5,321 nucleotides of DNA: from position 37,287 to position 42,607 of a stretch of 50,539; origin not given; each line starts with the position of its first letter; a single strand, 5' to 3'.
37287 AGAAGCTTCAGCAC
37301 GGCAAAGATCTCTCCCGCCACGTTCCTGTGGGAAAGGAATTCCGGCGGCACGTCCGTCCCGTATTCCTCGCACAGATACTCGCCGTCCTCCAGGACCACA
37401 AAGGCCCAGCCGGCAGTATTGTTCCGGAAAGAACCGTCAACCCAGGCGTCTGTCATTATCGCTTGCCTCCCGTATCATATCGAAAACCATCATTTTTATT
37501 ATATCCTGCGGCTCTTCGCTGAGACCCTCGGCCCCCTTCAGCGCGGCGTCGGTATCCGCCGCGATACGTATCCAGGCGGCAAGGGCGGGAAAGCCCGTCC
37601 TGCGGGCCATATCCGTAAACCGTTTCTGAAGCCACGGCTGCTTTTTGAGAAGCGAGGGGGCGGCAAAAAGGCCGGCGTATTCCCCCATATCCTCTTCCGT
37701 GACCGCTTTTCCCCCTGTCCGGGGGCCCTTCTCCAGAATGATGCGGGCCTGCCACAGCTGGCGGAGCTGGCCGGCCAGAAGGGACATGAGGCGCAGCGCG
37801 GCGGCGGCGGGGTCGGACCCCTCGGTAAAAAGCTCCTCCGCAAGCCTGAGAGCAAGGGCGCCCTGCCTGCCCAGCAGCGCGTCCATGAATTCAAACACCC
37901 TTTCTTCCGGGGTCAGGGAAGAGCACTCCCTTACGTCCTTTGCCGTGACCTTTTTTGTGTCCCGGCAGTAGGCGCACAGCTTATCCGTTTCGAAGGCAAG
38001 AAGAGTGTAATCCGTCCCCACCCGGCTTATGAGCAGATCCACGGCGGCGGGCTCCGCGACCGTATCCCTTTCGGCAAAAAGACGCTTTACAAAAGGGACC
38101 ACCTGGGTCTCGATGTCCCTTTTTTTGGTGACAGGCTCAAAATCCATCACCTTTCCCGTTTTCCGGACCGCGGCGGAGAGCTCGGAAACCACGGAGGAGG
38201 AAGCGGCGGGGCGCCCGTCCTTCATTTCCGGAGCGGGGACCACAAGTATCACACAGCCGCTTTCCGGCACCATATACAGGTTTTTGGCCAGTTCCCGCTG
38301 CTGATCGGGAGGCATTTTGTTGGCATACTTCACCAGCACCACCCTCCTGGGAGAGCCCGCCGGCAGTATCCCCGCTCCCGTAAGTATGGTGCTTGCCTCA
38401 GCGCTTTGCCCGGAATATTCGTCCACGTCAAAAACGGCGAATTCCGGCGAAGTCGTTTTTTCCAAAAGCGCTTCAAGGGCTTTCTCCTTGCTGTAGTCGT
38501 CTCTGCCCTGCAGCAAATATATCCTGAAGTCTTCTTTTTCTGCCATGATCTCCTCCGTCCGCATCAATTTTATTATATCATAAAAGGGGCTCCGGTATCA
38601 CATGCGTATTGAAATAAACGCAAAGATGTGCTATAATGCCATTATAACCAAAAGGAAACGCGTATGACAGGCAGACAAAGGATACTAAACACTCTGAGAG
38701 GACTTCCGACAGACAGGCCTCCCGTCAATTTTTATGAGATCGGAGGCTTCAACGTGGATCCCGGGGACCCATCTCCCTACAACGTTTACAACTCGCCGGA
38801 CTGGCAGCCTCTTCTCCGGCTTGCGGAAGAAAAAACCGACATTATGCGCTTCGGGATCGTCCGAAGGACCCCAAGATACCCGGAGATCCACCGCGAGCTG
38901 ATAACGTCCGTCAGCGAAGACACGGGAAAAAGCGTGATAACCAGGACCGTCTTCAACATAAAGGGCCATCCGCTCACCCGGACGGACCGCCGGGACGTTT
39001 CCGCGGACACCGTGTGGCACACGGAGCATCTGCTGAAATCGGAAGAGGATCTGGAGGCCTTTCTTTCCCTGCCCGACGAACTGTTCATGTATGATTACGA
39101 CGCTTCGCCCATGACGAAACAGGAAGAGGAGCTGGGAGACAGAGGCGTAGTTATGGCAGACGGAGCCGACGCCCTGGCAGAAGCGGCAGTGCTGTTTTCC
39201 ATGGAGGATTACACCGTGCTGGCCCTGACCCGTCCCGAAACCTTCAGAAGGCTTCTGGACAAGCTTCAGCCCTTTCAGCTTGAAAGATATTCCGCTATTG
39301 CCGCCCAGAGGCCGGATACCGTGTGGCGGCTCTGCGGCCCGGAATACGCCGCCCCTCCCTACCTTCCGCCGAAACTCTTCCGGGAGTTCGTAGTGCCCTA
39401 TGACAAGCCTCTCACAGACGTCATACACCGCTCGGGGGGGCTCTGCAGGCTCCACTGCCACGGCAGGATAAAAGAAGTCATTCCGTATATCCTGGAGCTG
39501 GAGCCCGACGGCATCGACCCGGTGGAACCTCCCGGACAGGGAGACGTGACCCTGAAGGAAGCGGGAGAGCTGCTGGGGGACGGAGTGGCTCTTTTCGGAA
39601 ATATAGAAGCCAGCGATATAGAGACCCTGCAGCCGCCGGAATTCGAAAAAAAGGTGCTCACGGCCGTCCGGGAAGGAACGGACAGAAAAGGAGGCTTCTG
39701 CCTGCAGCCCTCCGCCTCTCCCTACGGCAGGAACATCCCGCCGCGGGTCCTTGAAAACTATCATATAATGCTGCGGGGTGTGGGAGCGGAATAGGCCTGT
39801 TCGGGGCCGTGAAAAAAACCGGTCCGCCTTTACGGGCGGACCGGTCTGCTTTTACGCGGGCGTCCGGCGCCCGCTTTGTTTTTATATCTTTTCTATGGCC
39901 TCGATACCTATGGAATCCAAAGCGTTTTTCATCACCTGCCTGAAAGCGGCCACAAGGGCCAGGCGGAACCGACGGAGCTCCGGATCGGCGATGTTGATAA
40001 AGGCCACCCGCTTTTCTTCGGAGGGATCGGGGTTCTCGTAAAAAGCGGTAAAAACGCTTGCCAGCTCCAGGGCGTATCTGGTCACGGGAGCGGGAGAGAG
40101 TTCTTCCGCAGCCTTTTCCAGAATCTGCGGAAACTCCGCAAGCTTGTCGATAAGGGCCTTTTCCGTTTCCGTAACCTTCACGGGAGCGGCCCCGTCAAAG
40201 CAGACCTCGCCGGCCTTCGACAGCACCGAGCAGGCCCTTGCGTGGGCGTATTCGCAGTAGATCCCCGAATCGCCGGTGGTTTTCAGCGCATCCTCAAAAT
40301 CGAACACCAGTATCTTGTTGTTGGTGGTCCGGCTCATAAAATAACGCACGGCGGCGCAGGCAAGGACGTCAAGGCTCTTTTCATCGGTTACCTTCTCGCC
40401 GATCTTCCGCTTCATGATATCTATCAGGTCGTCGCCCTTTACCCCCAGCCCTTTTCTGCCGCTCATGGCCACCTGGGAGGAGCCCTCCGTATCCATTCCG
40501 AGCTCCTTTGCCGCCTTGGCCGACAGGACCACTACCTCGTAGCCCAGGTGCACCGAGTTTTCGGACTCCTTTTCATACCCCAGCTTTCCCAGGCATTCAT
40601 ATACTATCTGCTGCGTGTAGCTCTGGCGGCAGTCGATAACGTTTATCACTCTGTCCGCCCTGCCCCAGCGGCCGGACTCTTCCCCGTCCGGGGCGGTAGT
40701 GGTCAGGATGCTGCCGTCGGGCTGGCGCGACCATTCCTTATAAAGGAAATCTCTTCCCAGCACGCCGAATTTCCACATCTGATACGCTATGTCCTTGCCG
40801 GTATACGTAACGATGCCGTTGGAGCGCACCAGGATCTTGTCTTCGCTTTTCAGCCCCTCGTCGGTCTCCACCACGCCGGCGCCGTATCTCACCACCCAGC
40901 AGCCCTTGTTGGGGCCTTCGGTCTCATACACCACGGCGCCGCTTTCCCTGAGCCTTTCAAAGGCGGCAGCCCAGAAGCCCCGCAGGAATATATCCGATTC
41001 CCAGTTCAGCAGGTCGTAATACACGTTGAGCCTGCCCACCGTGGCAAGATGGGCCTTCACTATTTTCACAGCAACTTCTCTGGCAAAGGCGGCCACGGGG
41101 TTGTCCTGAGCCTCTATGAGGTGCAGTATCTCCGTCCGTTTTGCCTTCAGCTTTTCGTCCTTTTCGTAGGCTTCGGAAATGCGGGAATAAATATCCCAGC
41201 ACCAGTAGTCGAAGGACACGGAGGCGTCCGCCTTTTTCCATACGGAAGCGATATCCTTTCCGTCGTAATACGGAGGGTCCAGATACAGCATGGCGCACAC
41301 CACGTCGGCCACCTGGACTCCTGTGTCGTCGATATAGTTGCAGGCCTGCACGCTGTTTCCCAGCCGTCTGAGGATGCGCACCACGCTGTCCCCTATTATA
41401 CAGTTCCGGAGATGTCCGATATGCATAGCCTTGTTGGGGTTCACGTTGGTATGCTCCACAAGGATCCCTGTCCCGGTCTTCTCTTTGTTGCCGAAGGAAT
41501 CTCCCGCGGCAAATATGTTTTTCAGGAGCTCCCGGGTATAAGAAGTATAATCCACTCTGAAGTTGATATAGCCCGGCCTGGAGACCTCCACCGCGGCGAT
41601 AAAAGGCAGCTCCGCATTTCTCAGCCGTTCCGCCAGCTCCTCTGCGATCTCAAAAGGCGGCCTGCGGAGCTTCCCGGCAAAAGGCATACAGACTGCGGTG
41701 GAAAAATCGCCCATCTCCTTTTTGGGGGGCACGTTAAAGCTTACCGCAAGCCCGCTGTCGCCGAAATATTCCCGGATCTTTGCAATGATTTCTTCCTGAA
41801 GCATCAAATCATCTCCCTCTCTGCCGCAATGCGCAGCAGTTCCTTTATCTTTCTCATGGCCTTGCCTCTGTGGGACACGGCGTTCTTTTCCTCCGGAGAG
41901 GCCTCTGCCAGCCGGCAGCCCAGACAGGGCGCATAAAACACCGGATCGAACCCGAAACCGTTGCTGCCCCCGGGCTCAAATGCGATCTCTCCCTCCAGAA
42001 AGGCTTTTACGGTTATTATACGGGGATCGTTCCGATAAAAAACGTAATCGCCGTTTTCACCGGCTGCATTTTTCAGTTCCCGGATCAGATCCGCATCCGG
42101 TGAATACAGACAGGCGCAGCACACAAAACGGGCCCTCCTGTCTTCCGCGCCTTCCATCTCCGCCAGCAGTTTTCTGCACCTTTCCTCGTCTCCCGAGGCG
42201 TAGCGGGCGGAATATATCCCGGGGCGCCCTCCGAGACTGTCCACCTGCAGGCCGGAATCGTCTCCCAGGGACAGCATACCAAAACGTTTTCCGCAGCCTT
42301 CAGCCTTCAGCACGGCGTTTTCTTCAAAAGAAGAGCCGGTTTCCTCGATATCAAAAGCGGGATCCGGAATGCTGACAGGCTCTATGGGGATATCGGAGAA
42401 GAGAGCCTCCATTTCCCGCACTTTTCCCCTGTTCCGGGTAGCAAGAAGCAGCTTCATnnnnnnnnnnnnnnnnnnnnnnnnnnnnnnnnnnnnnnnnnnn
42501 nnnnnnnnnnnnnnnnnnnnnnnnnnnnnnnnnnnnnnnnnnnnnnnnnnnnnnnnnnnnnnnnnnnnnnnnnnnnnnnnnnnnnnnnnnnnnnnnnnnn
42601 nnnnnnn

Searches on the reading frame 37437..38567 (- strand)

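Call 7: search_protein_families(library=pfam, proteins=[window:37437-38567:-])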
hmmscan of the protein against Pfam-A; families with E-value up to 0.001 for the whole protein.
window:37437-38567:- (376 aa): 2 families
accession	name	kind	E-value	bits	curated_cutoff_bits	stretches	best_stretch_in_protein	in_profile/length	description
PF21694.2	DNA_pol3_delta_C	-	3.3e-08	34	27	1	221-282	1-58/121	DNA polymerase III delta subunit, C-terminal domain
PF06144.19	DNA_pol3_delta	-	0.00011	22.6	21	1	17-109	1-99/124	DNA polymerase III, delta subunit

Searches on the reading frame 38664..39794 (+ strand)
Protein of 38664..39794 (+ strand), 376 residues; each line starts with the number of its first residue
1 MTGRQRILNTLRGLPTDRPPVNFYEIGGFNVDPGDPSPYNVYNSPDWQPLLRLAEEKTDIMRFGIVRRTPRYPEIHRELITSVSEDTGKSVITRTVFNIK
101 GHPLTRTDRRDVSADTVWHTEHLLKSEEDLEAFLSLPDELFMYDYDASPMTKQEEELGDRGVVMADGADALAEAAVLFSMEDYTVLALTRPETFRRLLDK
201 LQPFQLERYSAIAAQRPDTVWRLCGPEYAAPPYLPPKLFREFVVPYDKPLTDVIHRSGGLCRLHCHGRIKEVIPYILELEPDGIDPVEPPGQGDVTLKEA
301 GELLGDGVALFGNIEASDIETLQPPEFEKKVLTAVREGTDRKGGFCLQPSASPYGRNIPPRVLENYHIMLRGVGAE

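Call 7: search_protein_families(library=pfam, proteins=[window:38664-39794:+])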
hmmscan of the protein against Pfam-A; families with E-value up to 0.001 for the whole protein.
window:38664-39794:+ (376 aa): 1 family
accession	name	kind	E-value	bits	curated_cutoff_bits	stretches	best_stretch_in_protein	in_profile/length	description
PF01208.23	URO-D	-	2.4e-12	47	23.9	1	179-350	161-324/346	Uroporphyrinogen decarboxylase (URO-D)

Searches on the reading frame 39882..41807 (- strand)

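Call 7: search_protein_families(library=pfam, proteins=[window:39882-41807:-])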
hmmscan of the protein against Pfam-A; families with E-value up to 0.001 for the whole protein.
window:39882-41807:- (641 aa): 3 families
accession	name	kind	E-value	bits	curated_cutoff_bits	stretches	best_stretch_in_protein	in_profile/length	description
PF05746.21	DALR_1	-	1.1e-26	93.7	22.3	1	519-641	2-117/117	DALR anticodon binding domain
PF00750.26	tRNA-synt_1d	-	3e-20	73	23.3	1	97-342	4-221/349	tRNA synthetases class I (R), catalytic domain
PF03485.21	Arg_tRNA_synt_N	-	2.8e-18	66.7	21.5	1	3-84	3-84/85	Arginyl tRNA synthetase N terminal domain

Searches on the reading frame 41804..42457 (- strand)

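Call 11: search_protein_families(library=pfam, proteins=[window:41804-42457:-], max_evalue=0.01)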
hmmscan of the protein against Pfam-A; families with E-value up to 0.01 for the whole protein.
window:41804-42457:- (217 aa): 1 family
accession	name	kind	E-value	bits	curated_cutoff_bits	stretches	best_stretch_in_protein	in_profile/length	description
PF01725.21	Ham1p_like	-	4.9e-53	180.2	22.5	1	3-206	1-185/186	Ham1 family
